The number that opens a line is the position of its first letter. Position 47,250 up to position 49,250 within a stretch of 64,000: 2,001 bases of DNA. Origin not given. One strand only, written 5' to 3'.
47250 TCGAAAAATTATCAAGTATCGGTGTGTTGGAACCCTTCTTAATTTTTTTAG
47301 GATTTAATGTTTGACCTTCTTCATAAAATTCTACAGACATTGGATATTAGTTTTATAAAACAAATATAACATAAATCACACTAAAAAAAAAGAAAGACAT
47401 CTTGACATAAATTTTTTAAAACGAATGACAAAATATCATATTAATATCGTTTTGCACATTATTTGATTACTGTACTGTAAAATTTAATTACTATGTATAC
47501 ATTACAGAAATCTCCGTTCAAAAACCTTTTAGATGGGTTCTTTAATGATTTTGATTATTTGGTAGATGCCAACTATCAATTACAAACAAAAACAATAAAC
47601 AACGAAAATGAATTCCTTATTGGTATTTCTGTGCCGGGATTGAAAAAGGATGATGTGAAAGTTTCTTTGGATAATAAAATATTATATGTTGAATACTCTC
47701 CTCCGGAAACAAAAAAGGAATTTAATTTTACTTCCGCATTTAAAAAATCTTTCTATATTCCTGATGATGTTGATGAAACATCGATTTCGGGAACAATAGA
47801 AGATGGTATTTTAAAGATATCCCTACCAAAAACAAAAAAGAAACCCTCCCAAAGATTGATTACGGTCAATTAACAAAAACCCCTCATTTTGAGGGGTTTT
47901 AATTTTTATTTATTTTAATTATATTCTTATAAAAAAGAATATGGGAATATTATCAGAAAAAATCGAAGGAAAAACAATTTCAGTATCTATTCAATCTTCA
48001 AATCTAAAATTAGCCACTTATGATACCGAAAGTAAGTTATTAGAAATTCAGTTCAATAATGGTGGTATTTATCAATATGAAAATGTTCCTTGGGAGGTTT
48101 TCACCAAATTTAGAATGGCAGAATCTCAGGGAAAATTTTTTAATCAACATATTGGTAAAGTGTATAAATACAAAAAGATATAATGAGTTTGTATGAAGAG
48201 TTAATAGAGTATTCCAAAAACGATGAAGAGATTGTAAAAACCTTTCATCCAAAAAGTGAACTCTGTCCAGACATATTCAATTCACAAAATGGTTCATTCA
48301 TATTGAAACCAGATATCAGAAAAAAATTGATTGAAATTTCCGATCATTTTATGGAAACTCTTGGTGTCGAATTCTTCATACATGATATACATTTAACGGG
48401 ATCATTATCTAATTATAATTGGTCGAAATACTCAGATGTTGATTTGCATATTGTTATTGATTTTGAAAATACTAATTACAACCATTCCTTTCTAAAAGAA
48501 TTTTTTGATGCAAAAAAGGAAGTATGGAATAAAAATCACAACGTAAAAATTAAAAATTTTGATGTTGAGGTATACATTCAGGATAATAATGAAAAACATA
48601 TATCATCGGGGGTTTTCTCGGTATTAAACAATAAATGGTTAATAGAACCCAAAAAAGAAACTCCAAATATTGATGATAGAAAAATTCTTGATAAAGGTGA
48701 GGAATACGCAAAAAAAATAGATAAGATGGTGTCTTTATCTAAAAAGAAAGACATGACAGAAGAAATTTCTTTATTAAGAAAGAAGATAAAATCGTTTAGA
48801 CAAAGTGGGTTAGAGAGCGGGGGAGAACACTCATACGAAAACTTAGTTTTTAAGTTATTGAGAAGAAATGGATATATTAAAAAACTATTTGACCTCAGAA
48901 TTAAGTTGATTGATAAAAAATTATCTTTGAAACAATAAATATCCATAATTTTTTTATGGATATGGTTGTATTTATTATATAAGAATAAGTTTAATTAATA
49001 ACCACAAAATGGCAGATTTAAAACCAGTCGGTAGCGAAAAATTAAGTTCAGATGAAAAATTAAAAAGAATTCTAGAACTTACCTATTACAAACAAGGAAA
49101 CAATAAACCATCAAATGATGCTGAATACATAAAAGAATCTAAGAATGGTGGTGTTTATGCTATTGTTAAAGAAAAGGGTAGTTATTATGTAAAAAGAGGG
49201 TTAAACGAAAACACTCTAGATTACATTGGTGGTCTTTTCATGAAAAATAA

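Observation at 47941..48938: KTSC-domain protein translationally coupled to a Pol-beta-type nucleotidyltransferase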

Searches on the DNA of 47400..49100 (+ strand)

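Call 6: search_dna_similar(query=window:47400-49100:+, collection=phages, mode=distant)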
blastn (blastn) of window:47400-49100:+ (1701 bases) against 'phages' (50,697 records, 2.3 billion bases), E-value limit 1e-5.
Records with a match: 3; places in all: 3; records where one place covers at least 80% of the query: 0.
Best place of each record, by identity: 60-80% 3.
By first word of the organism name: uncultured 3.
By host as written in the record: - 3.
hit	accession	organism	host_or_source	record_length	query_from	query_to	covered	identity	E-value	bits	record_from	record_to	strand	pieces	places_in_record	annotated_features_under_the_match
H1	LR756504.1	uncultured phage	metagenomic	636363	1009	1250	14%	67.2%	4e-8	66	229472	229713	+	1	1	record has no annotation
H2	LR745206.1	uncultured phage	metagenomic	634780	1382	1523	8%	72.6%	9e-11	75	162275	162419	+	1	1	record has no annotation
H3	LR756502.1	uncultured phage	metagenomic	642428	1381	1478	6%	74.5%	7e-6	59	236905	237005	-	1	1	record has no annotation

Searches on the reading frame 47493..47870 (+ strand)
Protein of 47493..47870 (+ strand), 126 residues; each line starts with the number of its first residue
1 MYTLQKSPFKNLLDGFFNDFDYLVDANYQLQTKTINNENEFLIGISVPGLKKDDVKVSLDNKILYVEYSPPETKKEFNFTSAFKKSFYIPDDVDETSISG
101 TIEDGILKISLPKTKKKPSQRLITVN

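Call 3: search_protein_families(library=pfam, proteins=[window:47493-47870:+], max_evalue=0.1)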
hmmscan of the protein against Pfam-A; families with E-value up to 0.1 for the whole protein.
window:47493-47870:+ (126 aa): 3 families
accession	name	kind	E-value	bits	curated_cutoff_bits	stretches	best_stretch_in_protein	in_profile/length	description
PF00011.27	HSP20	-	1.9e-18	66.9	20.8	1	35-125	3-101/102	Hsp20/alpha crystallin family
PF17886.7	ArsA_HSP20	-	0.0025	17.8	22.5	1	39-110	2-62/63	HSP20-like domain found in ArsA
PF04969.22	CS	-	0.017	16.5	21.3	1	42-113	13-78/78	CS domain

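Call 4: search_protein_families(library=phrogs, proteins=[window:47493-47870:+], max_evalue=0.01)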
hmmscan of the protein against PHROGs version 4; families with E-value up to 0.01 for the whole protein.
window:47493-47870:+ (126 aa): 1 family
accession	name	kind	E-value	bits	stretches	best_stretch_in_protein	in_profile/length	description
phrog_432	-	other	7.5e-13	49.5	1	14-120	27-141/148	Hsp20 heat shock protein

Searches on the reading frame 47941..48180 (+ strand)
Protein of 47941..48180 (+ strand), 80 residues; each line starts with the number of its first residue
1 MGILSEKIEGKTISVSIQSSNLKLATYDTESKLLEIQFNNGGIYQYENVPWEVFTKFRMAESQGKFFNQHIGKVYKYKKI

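Call 3: search_protein_families(library=pfam, proteins=[window:47941-48180:+], max_evalue=0.1)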
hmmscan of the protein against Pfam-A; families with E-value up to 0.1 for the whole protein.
window:47941-48180:+ (80 aa): 2 families
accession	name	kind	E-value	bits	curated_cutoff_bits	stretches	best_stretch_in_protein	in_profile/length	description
PF13619.11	KTSC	-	9.3e-21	73.8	25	1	18-75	1-58/58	KTSC domain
PF20549.3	DUF6763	-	0.081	13.5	27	1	20-53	19-52/97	Family of unknown function (DUF6763)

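Call 4: search_protein_families(library=phrogs, proteins=[window:47941-48180:+], max_evalue=0.01)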
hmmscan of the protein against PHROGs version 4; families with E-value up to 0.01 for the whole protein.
window:47941-48180:+ (80 aa): 3 families
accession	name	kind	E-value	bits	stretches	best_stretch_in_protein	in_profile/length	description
phrog_3292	-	unknown function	7.4e-18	65.9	1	14-80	110-176/436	-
phrog_8113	-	unknown function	1.8e-13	51.9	1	18-79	18-79/144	-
phrog_7365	-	unknown function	0.0031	18.1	1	17-71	10-66/79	-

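Call 19: search_dna_similar(query=window:47941-48180:+, collection=phages, mode=protein, max_rows=60, max_evalue=0.001)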
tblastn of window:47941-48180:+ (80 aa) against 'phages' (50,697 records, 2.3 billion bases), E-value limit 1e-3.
Records with a match: 65; places in all: 65; records where one place covers at least 80% of the query: 39.
Best place of each record, by identity: <60% 65.
By first word of the organism name: Klebsiella 10; Erwinia 8; Ralstonia 7; Streptomyces 6; Salmonella 5; Yersinia 4; Pseudomonas 3; Colwellia 2; Caulobacter 2; Escherichia 2; and 12 more.
By host as written in the record: - 7; Klebsiella pneumoniae 5; Ralstonia pseudosolanacearum I-31 (MT043) 4; Erwinia amylovora 3; Erwinia amylovora SNUABM_01 3; Pseudomonas putida var. Manila 2; Colwellia psychrerythaea strain 34H 2; Caulobacter crescentus 2; and 28 more.
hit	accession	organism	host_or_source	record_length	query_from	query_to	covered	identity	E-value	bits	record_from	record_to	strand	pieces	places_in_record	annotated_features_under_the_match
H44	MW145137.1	Providencia phage PSTNGR2lys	Providencia stuartii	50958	15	80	83%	44.8%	2e-10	60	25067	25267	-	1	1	hypothetical protein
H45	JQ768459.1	Pseudomonas phage Lu11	Pseudomonas putida var. Manila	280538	15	80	83%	39.4%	2e-8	54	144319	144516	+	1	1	promoter | hypothetical protein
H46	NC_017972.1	Pseudomonas phage Lu11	Pseudomonas putida var. Manila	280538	15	80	83%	39.4%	2e-8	54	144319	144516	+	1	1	promoter | hypothetical protein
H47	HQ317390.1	Colwellia phage 9A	Colwellia psychrerythaea strain 34H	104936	18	80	79%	39.7%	1e-7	52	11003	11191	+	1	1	hypothetical protein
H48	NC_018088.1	Colwellia phage 9A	Colwellia psychrerythaea strain 34H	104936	18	80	79%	39.7%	1e-7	52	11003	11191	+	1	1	hypothetical protein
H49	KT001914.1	Caulobacter phage Seuss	Caulobacter crescentus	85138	15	80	83%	37.9%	4e-9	56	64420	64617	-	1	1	hypothetical protein | ribosome_binding_site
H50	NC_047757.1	Caulobacter phage Seuss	Caulobacter crescentus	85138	15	80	83%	37.9%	4e-9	56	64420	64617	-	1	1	hypothetical protein | ribosome_binding_site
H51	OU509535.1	Klebsiella pneumoniae phage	not known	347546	14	80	84%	37.3%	5e-6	48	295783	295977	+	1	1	record has no annotation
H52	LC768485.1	Klebsiella phage phiKp_21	Klebsiella pneumoniae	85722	14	80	84%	37.3%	5e-6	47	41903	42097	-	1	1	hypothetical protein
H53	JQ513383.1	Klebsiella phage vB_KleM_RaK2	Klebsiella sp.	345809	14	80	84%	37.3%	5e-6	47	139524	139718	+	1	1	hypothetical protein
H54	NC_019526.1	Klebsiella phage vB_KleM_RaK2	Klebsiella sp.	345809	14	80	84%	37.3%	5e-6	47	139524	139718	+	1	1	hypothetical protein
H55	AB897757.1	Klebsiella phage K64-1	Klebsiella pneumoniae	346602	14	80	84%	37.3%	5e-6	47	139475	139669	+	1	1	none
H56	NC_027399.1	Klebsiella phage K64-1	Klebsiella pneumoniae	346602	14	80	84%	37.3%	5e-6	47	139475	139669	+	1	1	structural protein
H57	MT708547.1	Klebsiella phage Muenster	Klebsiella pneumoniae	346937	14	80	84%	37.3%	5e-6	47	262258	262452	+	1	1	hypothetical protein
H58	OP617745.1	Klebsiella phage KP13-7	Klebsiella pneumoniae KP13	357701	14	80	84%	37.3%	5e-6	47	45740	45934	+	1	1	hypothetical protein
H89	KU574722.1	Pectobacterium phage vB_PcaM_CBB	Pectobacterium carotovorum subsp. ...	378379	14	80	84%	32.8%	5e-4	42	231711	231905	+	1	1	structural protein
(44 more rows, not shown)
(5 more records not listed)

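Call 34: search_protein_families(library=ncbifam, proteins=[window:47941-48180:+], max_evalue=0.1)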
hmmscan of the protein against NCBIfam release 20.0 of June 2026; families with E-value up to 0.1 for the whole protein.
window:47941-48180:+ (80 aa): 0 families

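Call 74: search_solved_structures(query=window:47941-48180:+, max_evalue=10, show_alignments=2)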
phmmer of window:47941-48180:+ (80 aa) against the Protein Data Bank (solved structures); distinct sequences matched with E-value up to 10: 5.
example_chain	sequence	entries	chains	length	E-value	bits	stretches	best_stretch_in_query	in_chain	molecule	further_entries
7x8c_A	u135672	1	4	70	1.8e-16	63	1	16-80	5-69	KTSC domain-containing protein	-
8wiv_A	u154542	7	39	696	4.6e-11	45.8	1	16-80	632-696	Helicase HerA central domain-containing protein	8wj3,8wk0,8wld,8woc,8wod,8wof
4rgi_A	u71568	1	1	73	5.1e-08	36.2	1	17-72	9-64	Uncharacterized protein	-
3hv2_A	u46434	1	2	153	0.62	13.7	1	19-53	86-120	Response regulator/HD domain protein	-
5dzz_A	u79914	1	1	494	0.91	13.2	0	7-46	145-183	Desmoplakin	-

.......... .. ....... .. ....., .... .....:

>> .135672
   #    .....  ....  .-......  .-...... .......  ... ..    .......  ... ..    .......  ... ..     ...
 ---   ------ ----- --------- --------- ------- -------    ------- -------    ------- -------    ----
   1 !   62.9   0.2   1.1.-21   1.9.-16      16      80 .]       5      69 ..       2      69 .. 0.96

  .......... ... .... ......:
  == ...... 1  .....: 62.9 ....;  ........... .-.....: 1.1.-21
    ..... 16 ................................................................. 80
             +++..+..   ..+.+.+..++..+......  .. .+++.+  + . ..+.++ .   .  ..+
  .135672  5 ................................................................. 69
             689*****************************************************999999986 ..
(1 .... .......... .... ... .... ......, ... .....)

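Call 80: get_annotated_region(hit=H89, flank=2500)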
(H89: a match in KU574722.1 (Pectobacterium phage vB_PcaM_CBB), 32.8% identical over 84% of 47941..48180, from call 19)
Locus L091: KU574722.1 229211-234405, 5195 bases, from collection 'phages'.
description: Pectobacterium phage vB_PcaM_CBB, complete genome.
organism: Pectobacterium phage vB_PcaM_CBB (NCBI taxid 2772511)
taxonomy: Viruses; Duplodnaviria; Heunggongvirae; Uroviricota; Caudoviricetes; Mimasvirus; Mimasvirus CBB
host: Pectobacterium carotovorum subsp. carotovorum strain CBBL19-1-37; source: activated sludge from a waste water treatment plant; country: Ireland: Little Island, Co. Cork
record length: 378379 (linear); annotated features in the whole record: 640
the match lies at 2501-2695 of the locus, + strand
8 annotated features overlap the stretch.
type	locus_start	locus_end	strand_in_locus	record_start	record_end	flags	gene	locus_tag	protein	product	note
CDS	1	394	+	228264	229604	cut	-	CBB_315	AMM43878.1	DNA helicase Dda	similar to DNA helicase Dda [Cronobacter phage vB_CsaM_GAP32], YP_006987415.1; PF13604.3 AAA_30, PF13538.3 UvrD_C_2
CDS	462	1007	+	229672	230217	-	-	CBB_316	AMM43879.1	structural protein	similar to hypothetical protein GAP32_311 [Cronobacter phage vB_CsaM_GAP32], YP_006987416.1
CDS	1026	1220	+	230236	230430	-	-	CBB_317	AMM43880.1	hypothetical protein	similar to hypothetical protein GAP32_312 [Cronobacter phage vB_CsaM_GAP32], YP_006987417.1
CDS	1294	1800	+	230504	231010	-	-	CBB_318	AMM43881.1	translation initiation factor IF-3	similar to translation initiation factor IF-3 [Cronobacter phage vB_CsaM_GAP32], YP_006987418.1; PF05198.13 IF3_N, ...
CDS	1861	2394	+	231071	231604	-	-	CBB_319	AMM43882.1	ATP-dependent Clp protease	similar to ATP-dependent Clp protease [Cronobacter phage vB_CsaM_GAP32], YP_006987419.1; PF02617.14 ClpS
CDS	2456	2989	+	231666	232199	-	-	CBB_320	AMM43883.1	structural protein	similar to hypothetical protein GAP32_315 [Cronobacter phage vB_CsaM_GAP32], YP_006987420.1; PF13619.3 KTSC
CDS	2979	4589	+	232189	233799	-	-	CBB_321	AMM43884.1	structural protein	similar to hypothetical protein GAP32_316 [Cronobacter phage vB_CsaM_GAP32], YP_006987421.1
CDS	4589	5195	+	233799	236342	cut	-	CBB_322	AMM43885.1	structural protein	similar to hypothetical protein GAP32_317 [Cronobacter phage vB_CsaM_GAP32], YP_006987422.1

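Call 81: get_annotated_region(hit=H56, flank=2500)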
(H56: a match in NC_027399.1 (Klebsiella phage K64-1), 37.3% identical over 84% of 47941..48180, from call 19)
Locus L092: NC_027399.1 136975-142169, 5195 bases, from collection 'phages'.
description: Klebsiella phage K64-1 DNA, complete genome.
organism: Klebsiella phage K64-1 (NCBI taxid 1439894)
taxonomy: Viruses; Duplodnaviria; Heunggongvirae; Uroviricota; Caudoviricetes; Alcyoneusvirus; Alcyoneusvirus K641
host: Klebsiella pneumoniae; source: -; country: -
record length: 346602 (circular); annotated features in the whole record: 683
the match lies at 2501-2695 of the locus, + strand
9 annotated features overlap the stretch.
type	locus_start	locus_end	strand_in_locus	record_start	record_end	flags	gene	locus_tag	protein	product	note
CDS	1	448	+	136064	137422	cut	-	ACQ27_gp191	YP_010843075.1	DNA helicase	-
CDS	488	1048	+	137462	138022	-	-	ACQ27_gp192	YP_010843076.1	structural protein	-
CDS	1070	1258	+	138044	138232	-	-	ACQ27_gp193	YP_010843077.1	hypothetical protein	-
CDS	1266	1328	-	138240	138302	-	-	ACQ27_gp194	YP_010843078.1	hypothetical protein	-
CDS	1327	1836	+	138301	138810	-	-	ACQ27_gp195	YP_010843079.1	translation initiation factor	-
CDS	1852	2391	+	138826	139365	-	-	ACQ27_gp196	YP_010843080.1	ATP-dependent protease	-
CDS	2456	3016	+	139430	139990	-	-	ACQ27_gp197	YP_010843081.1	structural protein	-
CDS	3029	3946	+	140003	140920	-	-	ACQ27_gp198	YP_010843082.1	hypothetical protein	-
CDS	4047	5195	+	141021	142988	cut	-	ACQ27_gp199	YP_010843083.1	DNA topoisomerase II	-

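Call 87: search_protein_families(library=padloc, proteins=[window:47941-48180:+], max_evalue=0.1)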
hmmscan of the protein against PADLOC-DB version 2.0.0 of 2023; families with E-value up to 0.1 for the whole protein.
window:47941-48180:+ (80 aa): 1 family
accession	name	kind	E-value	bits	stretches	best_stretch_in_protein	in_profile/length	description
PDLC01052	protease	-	0.029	12.7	0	49-76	17-44/96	peptidase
